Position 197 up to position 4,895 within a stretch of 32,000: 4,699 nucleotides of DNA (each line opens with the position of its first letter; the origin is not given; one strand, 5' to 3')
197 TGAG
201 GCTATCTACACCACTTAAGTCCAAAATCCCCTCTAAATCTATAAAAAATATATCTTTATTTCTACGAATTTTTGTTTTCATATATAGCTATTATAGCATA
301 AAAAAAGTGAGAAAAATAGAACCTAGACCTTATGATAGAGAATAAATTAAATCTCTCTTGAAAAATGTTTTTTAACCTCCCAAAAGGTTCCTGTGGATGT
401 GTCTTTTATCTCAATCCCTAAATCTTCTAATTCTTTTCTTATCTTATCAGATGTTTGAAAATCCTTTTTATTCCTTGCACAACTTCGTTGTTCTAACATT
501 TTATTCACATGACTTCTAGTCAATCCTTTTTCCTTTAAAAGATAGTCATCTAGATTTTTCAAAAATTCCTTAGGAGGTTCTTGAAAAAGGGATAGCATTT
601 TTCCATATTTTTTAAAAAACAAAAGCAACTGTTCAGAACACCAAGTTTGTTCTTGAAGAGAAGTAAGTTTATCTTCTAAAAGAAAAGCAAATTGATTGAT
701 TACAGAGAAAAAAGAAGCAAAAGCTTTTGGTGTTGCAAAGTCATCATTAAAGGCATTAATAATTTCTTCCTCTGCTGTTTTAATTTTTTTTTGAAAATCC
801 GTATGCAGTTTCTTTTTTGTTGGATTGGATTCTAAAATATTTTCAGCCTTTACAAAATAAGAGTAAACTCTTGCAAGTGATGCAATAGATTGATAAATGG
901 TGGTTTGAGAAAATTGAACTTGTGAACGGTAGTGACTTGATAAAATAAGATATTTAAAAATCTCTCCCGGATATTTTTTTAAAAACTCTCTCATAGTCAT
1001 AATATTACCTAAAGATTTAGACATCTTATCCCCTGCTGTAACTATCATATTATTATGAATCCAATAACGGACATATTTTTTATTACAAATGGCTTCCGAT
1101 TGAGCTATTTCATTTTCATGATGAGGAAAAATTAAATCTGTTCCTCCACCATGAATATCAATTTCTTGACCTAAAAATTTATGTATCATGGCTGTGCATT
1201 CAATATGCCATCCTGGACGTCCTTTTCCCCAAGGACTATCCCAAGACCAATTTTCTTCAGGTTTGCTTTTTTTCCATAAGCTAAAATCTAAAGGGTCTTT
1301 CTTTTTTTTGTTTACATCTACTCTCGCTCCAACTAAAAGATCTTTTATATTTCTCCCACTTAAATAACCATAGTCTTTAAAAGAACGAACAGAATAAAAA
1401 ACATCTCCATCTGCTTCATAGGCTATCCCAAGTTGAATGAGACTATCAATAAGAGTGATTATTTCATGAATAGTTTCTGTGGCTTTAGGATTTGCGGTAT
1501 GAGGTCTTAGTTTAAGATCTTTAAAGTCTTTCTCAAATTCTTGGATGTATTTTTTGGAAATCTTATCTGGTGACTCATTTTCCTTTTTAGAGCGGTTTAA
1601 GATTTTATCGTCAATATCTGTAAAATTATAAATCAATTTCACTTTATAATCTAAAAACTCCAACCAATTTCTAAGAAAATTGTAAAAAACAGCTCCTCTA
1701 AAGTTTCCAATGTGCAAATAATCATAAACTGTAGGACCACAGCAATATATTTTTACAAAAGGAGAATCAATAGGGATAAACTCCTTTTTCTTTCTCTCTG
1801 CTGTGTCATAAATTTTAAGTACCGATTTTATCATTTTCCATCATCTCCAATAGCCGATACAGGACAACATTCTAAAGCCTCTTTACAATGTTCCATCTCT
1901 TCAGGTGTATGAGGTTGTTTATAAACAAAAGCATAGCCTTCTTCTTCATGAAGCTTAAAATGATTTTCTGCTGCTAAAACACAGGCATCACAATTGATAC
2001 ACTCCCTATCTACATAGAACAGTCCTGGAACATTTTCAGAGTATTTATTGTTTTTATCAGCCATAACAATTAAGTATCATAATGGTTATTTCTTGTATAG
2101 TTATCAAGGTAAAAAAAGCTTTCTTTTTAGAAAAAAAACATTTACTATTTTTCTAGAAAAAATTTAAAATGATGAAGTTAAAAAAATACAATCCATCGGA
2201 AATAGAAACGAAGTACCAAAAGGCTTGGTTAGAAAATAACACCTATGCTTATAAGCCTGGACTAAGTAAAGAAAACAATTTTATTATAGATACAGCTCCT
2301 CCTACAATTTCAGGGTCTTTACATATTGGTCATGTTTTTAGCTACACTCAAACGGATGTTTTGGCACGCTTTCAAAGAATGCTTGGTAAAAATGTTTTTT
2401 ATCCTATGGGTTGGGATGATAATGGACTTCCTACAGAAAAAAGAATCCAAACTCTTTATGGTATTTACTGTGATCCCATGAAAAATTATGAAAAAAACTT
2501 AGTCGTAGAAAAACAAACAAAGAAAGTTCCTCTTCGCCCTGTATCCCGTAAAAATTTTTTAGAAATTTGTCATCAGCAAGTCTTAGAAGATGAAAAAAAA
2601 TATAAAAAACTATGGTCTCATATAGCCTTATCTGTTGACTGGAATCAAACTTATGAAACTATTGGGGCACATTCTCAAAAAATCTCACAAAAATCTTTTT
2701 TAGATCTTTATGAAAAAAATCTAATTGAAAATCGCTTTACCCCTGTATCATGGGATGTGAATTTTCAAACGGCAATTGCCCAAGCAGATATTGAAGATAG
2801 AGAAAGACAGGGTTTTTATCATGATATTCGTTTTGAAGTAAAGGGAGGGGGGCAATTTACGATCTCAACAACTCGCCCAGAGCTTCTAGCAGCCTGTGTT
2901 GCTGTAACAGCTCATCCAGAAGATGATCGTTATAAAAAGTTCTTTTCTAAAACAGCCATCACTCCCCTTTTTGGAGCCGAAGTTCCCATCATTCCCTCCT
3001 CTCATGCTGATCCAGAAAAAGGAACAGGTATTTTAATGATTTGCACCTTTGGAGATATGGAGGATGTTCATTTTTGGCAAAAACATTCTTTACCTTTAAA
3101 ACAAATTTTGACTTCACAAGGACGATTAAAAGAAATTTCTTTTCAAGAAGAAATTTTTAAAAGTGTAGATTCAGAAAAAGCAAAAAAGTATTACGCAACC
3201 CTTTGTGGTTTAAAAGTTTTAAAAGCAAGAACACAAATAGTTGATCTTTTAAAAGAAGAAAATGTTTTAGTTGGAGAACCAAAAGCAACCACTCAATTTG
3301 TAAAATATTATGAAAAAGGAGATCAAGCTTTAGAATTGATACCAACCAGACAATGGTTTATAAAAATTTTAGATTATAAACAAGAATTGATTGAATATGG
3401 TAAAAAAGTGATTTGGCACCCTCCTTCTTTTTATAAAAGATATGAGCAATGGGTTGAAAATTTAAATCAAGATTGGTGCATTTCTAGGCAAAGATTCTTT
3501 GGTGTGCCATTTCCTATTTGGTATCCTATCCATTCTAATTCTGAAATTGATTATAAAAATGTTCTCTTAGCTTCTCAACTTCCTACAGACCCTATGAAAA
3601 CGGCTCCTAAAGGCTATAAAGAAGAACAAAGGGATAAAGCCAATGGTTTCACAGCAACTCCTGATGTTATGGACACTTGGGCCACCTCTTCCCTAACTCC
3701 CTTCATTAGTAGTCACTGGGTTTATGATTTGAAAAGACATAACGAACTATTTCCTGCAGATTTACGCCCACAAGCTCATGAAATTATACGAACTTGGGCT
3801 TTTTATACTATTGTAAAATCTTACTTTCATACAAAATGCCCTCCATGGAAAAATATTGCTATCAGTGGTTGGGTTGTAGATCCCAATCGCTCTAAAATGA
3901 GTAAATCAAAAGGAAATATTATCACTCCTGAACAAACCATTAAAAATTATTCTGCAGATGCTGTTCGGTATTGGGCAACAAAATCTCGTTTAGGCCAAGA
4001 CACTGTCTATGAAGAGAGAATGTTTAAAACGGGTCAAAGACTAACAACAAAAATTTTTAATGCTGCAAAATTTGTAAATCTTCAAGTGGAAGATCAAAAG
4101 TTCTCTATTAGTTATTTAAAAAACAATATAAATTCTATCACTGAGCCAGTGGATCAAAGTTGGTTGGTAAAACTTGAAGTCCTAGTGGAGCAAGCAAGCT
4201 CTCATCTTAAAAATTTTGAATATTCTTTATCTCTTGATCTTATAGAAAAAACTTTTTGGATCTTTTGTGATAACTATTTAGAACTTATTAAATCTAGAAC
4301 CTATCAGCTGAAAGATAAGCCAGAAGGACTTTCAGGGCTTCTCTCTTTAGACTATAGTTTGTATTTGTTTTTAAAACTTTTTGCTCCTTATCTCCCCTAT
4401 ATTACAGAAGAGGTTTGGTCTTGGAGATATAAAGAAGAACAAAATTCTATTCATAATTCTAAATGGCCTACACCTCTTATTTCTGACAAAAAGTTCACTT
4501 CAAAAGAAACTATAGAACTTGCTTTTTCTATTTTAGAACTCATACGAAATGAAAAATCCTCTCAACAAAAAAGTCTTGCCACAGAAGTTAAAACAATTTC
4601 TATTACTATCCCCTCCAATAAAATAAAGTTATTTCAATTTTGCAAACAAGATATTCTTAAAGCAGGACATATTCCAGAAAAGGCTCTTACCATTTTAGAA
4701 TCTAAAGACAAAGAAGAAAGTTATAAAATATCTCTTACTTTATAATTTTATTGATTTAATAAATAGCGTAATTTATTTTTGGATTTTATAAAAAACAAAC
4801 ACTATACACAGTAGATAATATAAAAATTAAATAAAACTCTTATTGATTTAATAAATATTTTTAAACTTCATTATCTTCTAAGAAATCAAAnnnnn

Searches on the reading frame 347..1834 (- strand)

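Call 60: search_protein_families(library=pfam, proteins=[window:347-1834:-], max_evalue=0.001)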
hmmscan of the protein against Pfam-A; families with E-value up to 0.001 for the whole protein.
window:347-1834:- (495 aa): 6 families
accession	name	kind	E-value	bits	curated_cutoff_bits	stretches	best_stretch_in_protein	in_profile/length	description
PF01406.26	tRNA-synt_1e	-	8.4e-121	403.4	27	1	21-316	4-299/301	tRNA synthetases class I (C) catalytic domain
PF01921.24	tRNA-synt_1f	-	2.6e-08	33.6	27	1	261-328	273-340/360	tRNA synthetases class I (K)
PF09334.17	tRNA-synt_1g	-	5.8e-08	32.3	20.1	1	215-317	282-375/391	tRNA synthetases class I (M)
PF23493.1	CysS_C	-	8e-07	29.5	23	1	442-485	7-50/51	Cysteinyl-tRNA ligase anticodon binding domain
PF00133.28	tRNA-synt_1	-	3.2e-05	23.3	22.7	1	226-308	330-413/414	tRNA synthetases class I (I, L, M and V)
PF09190.17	DALR_2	-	0.00011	23.1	22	1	359-418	3-57/57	DALR domain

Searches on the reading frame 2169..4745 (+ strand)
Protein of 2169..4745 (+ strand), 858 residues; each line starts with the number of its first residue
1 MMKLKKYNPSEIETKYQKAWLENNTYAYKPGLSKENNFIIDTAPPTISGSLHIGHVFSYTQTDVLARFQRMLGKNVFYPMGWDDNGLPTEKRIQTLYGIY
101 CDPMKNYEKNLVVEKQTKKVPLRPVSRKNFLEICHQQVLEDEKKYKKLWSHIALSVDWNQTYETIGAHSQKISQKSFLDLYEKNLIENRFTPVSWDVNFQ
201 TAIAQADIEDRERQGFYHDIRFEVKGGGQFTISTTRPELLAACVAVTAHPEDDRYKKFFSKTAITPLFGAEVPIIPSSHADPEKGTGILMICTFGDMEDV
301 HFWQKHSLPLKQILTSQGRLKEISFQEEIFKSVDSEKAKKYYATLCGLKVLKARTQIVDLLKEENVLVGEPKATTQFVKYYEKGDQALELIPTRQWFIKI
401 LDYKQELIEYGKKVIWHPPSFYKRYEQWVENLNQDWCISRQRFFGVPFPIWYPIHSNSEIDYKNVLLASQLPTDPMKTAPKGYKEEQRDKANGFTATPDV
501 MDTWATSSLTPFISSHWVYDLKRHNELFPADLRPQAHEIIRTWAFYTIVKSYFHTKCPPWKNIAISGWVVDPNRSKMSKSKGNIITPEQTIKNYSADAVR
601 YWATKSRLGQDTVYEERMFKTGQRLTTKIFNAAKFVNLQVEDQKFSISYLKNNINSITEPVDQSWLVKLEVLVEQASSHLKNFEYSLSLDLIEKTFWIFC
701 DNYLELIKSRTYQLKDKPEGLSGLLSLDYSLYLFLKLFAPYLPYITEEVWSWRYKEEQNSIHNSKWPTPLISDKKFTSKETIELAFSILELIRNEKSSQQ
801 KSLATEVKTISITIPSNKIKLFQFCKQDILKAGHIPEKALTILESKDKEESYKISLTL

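Call 60: search_protein_families(library=pfam, proteins=[window:2169-4745:+], max_evalue=0.001)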
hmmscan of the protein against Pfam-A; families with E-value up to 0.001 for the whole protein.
window:2169-4745:+ (858 aa): 6 families
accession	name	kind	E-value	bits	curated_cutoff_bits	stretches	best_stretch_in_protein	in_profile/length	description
PF00133.28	tRNA-synt_1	-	2.1e-80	270.9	22.7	1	17-612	3-411/414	tRNA synthetases class I (I, L, M and V)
PF09334.17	tRNA-synt_1g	-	3.6e-21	75.8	20.1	2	39-92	2-55/391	tRNA synthetases class I (M)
PF08264.19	Anticodon_1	-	4.1e-21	75.9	25.1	1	662-808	1-145/148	Anticodon-binding domain of tRNA ligase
PF01406.26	tRNA-synt_1e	-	1.4e-06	28.4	27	0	570-618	247-295/301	tRNA synthetases class I (C) catalytic domain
PF13603.12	tRNA-synt_1_2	-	2e-06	27.9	25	1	260-331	86-157/185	Leucyl-tRNA synthetase, editing domain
PF01921.24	tRNA-synt_1f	-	2.9e-05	23.6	27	0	568-607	274-313/360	tRNA synthetases class I (K)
